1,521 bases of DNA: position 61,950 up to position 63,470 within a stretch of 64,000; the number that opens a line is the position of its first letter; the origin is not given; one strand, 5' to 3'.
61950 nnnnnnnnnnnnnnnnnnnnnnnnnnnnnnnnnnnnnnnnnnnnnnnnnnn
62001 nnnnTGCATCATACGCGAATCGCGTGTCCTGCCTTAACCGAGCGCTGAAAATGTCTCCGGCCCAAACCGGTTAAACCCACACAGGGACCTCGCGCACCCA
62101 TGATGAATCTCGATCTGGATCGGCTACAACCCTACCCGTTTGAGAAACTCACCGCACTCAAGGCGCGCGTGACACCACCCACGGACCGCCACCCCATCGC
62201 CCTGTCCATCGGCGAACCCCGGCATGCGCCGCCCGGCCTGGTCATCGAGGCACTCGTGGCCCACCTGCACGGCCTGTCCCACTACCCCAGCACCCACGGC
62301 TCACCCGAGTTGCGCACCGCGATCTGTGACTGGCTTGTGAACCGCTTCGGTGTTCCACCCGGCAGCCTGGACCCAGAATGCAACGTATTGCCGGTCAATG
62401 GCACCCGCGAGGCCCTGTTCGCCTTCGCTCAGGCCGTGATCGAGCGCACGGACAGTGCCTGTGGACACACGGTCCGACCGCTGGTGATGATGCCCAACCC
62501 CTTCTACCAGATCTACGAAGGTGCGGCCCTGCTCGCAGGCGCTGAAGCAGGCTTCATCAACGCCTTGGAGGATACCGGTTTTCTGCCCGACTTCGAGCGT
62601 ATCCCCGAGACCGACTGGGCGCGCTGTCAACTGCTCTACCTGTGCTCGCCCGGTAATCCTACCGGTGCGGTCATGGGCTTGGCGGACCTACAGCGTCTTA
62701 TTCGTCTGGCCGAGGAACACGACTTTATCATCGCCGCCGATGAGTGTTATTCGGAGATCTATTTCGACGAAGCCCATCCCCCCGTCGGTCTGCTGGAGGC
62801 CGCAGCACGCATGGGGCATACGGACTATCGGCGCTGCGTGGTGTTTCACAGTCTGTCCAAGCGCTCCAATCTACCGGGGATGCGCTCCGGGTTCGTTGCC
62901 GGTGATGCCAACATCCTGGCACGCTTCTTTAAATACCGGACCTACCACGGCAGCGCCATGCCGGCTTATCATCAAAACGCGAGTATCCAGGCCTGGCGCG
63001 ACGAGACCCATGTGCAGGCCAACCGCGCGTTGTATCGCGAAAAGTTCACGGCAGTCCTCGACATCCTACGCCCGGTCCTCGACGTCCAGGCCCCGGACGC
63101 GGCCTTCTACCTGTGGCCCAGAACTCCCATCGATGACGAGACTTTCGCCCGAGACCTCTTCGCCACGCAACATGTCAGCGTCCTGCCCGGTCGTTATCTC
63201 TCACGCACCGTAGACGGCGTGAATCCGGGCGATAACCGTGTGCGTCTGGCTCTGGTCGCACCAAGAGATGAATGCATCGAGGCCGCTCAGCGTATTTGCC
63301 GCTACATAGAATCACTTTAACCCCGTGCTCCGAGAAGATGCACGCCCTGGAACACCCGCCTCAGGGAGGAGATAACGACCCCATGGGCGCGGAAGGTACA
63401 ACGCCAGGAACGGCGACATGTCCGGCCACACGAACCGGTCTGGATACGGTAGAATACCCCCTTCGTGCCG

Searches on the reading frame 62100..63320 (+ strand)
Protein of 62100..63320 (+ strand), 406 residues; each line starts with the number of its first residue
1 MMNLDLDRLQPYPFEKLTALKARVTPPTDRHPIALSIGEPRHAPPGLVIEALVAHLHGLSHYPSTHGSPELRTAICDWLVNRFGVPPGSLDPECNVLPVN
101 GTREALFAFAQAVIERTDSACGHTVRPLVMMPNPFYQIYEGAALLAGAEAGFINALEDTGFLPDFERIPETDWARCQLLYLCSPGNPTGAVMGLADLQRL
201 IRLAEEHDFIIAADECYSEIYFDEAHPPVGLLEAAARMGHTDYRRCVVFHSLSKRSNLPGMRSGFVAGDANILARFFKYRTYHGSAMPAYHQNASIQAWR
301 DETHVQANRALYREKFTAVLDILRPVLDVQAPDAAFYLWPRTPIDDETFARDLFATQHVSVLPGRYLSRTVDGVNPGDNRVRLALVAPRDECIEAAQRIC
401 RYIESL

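Call 28: search_protein_families(library=ncbifam, proteins=[window:62100-63320:+], max_evalue=0.00001)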
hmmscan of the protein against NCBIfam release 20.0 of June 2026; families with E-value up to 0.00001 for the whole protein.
window:62100-63320:+ (406 aa): 64 families (the best 25 are shown)
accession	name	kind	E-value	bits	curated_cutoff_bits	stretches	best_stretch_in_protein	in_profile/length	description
TIGR03538.1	DapC_gpp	equivalog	2.5e-191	635.8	474.6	1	2-402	1-394/395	succinyldiaminopimelate transaminase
NF004494.0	PRK05839.1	equivalog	4.3e-97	325.2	485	1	9-404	3-373/376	succinyldiaminopimelate transaminase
TIGR03537.1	DapC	equivalog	1.2e-71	241.5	453.6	1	36-398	6-346/350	succinyldiaminopimelate transaminase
NF006756.0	PRK09276.1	subfamily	1.5e-61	208.4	507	1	6-401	8-384/387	LL-diaminopimelate aminotransferase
TIGR03540.1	DapC_direct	equivalog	1.1e-60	205.6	593.25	1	6-400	6-381/383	LL-diaminopimelate aminotransferase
TIGR03539.1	DapC_actino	equivalog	8.1e-58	196.2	355.65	1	11-399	3-356/357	succinyldiaminopimelate transaminase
NF041364.1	GntC_guanitoxin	equivalog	5.9e-48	163.6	415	1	33-399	1-353/356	guanitoxin biosynthesis PLP-dependent (S)-gamma-hydroxy-L-arginine cyclodehydratase GntC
NF006604.0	PRK09148.1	equivalog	1.9e-43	149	648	1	6-405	8-391/406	LL-diaminopimelate aminotransferase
NF005815.0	PRK07681.1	equivalog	3.3e-42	144.9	545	1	7-399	10-382/399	LL-diaminopimelate aminotransferase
NF004611.0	PRK05942.1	equivalog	5.3e-41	140.9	628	1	6-399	12-386/394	aspartate aminotransferase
NF006033.0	PRK08175.1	equivalog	1.4e-40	139.5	647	1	6-398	13-389/407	alanine transaminase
NF005977.0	PRK08068.1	subfamily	1.7e-38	132.9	494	1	29-400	31-384/391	transaminase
NF005613.0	PRK07366.1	equivalog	1.7e-35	122.8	486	1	7-404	8-389/391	LL-diaminopimelate aminotransferase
NF041091.1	asp_aminotase_Arch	equivalog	8.3e-35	120.3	550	1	33-402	30-374/376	aspartate aminotransferase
NF005816.0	PRK07682.1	equivalog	1.5e-34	119.3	620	1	33-405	32-385/390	aminotransferase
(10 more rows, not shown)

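Call 40: find_encoding_contigs(protein=window:62100-63320:+, flank=10000, max_places=10)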
Protein window:62100-63320:+ (406 aa): 4 contigs read that carry it; 1 place shown.
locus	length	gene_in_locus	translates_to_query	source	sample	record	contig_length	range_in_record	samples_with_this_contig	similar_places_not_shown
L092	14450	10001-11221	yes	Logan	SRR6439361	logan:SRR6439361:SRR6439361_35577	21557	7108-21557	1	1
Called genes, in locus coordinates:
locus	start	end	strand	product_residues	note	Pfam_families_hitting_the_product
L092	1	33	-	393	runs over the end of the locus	PF02670:DXP_reductoisom, PF08436:DXP_redisom_C, PF13288:DXPR_C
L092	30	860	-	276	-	PF01148:CTP_transf_1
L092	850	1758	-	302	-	PF01255:Prenyltransf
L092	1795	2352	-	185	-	PF01765:RRF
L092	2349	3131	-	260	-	PF00696:AA_kinase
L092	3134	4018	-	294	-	PF25025:EF-Ts_N (weak), PF00889:EF_TS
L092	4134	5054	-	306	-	PF00318:Ribosomal_S2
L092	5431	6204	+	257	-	PF00557:Peptidase_M24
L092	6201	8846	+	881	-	PF08335:GlnD_UR_UTase, PF27444:GlnD_3rd, PF01966:HD, PF27446:GlnD_5th, PF01842:ACT (weak)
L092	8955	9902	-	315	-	PF00892:EamA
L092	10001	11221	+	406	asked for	PF00155:Aminotran_1_2, PF12897:Asp_aminotransf (weak)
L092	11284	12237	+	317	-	PF14805:THDPS_N_2, PF00132:Hexapep, PF14602:Hexapep_2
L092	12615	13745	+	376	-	PF01546:Peptidase_M20, PF07687:M20_dimer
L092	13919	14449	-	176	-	?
